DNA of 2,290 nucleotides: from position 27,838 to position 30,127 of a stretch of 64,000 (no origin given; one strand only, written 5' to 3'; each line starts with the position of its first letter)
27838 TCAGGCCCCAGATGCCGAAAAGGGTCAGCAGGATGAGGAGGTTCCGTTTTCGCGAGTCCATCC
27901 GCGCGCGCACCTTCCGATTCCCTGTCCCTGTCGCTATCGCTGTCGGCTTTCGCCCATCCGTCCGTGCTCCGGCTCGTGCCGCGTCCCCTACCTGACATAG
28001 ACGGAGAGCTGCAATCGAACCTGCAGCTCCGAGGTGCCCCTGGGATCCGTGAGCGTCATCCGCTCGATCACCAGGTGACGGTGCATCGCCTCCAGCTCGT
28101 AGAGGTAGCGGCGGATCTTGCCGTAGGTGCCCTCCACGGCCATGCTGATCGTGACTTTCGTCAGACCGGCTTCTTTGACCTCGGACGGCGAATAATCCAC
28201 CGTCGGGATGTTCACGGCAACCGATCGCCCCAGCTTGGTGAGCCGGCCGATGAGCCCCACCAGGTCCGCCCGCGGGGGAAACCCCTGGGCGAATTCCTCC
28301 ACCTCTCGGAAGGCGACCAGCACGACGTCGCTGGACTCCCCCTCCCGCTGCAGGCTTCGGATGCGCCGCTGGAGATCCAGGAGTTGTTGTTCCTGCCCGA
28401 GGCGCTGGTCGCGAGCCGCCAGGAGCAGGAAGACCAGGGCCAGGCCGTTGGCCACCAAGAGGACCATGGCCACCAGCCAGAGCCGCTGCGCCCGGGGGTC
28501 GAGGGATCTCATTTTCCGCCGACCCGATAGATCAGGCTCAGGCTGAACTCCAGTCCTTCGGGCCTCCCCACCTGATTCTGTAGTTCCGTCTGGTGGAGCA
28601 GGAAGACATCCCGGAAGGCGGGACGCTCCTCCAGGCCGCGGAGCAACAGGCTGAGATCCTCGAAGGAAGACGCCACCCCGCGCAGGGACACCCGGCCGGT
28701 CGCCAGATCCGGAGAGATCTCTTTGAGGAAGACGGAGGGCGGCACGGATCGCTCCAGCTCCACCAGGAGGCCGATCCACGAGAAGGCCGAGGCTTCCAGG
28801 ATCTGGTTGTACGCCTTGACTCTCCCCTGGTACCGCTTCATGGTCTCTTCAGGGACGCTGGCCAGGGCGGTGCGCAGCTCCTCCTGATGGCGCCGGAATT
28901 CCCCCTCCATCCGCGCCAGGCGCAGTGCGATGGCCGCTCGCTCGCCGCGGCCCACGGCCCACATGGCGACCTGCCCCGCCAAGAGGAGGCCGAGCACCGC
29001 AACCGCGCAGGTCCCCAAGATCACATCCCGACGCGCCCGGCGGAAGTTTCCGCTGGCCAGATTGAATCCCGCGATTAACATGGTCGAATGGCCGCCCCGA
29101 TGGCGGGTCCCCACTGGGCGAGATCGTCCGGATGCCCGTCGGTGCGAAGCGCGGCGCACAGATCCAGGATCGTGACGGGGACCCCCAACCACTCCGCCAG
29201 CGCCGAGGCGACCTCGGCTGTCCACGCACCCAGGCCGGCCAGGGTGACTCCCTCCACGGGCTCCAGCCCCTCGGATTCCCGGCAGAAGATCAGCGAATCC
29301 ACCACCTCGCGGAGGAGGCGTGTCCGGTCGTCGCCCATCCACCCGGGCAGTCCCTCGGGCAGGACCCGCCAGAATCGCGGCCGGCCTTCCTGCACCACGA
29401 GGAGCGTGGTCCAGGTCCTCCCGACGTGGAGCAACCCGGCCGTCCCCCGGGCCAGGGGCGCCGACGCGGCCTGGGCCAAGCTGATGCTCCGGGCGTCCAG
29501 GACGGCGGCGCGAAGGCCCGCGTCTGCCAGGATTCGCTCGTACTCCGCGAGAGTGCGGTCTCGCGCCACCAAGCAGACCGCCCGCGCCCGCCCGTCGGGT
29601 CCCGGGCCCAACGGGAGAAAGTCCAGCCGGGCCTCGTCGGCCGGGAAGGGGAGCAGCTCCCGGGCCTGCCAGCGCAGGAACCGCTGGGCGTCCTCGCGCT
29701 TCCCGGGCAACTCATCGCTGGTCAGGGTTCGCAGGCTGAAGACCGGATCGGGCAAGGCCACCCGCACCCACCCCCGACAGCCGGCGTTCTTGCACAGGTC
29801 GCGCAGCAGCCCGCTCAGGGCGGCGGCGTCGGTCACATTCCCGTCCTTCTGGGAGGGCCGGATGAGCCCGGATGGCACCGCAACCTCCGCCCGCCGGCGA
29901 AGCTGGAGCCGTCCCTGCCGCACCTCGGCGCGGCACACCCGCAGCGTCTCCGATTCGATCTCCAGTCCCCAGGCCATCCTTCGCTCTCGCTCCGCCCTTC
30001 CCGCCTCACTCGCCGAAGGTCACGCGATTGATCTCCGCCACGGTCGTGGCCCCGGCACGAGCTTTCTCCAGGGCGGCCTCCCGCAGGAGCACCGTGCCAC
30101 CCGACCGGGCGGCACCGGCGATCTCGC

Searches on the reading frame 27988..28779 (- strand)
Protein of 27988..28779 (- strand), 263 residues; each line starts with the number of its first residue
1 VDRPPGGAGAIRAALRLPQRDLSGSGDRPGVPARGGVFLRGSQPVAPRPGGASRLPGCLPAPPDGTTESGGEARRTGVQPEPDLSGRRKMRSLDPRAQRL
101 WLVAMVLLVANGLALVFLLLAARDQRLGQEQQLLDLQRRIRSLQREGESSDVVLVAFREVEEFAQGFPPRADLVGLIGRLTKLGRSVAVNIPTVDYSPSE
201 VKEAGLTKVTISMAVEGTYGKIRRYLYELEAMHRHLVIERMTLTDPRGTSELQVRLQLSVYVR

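Call 46: search_protein_families(library=pfam, proteins=[window:27988-28779:-], max_evalue=0.0001)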
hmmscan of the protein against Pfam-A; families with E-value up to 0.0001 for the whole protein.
window:27988-28779:- (263 aa): 2 families
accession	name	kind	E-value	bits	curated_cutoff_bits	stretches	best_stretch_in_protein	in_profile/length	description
PF10741.14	T2SSM_b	-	3e-06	27.5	21.7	1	176-261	19-110/111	Type II secretion system (T2SS), protein M subtype b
PF04350.18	PilO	-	7.7e-06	26.5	22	1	159-261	38-141/145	Pilus assembly protein, PilO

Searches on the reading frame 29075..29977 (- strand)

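Call 46: search_protein_families(library=pfam, proteins=[window:29075-29977:-], max_evalue=0.0001)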
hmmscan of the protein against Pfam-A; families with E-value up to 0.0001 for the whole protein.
window:29075-29977:- (300 aa): 1 family
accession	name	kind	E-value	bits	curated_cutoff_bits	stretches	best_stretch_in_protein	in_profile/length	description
PF11104.14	PilM_2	-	1.8e-13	50.6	27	1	4-204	1-206/340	Type IV pilus assembly protein PilM;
